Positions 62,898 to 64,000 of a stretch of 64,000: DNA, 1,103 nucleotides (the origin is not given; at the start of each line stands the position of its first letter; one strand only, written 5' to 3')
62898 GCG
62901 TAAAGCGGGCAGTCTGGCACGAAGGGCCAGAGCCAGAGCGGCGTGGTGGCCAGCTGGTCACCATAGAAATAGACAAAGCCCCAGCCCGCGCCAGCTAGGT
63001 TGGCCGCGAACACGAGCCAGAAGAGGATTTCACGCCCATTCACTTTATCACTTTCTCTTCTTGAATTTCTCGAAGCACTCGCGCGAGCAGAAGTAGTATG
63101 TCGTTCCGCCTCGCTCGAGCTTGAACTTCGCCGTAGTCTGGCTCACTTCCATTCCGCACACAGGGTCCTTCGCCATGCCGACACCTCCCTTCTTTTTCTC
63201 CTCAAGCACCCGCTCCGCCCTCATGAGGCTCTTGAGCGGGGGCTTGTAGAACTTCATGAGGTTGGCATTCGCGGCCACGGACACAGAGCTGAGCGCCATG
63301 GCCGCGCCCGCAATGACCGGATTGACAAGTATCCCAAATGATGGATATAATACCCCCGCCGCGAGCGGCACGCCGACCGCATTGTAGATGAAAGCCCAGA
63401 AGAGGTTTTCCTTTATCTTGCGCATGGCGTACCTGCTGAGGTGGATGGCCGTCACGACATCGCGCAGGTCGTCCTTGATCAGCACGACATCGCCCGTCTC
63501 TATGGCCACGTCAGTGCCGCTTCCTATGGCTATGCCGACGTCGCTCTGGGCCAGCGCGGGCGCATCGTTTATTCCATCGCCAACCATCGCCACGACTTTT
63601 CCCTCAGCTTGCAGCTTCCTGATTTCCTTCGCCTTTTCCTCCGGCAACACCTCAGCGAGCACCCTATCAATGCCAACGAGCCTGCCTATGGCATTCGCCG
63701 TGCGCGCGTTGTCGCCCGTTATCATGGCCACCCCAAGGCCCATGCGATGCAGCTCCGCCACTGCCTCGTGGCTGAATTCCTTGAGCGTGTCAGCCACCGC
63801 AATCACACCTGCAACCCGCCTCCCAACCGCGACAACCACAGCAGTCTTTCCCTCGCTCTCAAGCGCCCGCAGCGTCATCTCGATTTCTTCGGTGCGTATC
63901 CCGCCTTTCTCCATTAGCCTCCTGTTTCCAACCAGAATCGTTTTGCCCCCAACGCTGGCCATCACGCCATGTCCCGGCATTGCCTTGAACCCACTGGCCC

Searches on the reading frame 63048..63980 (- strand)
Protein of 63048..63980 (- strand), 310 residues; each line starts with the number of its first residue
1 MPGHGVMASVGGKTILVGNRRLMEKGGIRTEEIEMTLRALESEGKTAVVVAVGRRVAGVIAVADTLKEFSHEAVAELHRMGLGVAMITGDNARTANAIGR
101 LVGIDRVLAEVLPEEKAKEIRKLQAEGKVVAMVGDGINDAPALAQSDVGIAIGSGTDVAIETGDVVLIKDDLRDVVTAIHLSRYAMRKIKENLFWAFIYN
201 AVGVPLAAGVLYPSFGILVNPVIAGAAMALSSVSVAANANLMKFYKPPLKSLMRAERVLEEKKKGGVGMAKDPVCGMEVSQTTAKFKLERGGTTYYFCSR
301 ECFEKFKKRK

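Call 44: search_protein_families(library=pfam, proteins=[window:63048-63980:-], max_evalue=0.001)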
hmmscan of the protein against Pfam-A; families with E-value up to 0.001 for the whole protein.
window:63048-63980:- (310 aa): 3 families
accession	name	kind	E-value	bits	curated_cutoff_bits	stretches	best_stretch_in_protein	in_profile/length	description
PF00702.32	Hydrolase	-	9.3e-24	85.3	26.4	1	14-146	53-190/191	haloacid dehalogenase-like hydrolase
PF04945.19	YHS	-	1.5e-13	51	30.3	1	271-308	2-38/47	YHS domain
PF08282.18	Hydrolase_3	-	0.00089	19.5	20.9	0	122-169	198-245/255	haloacid dehalogenase-like hydrolase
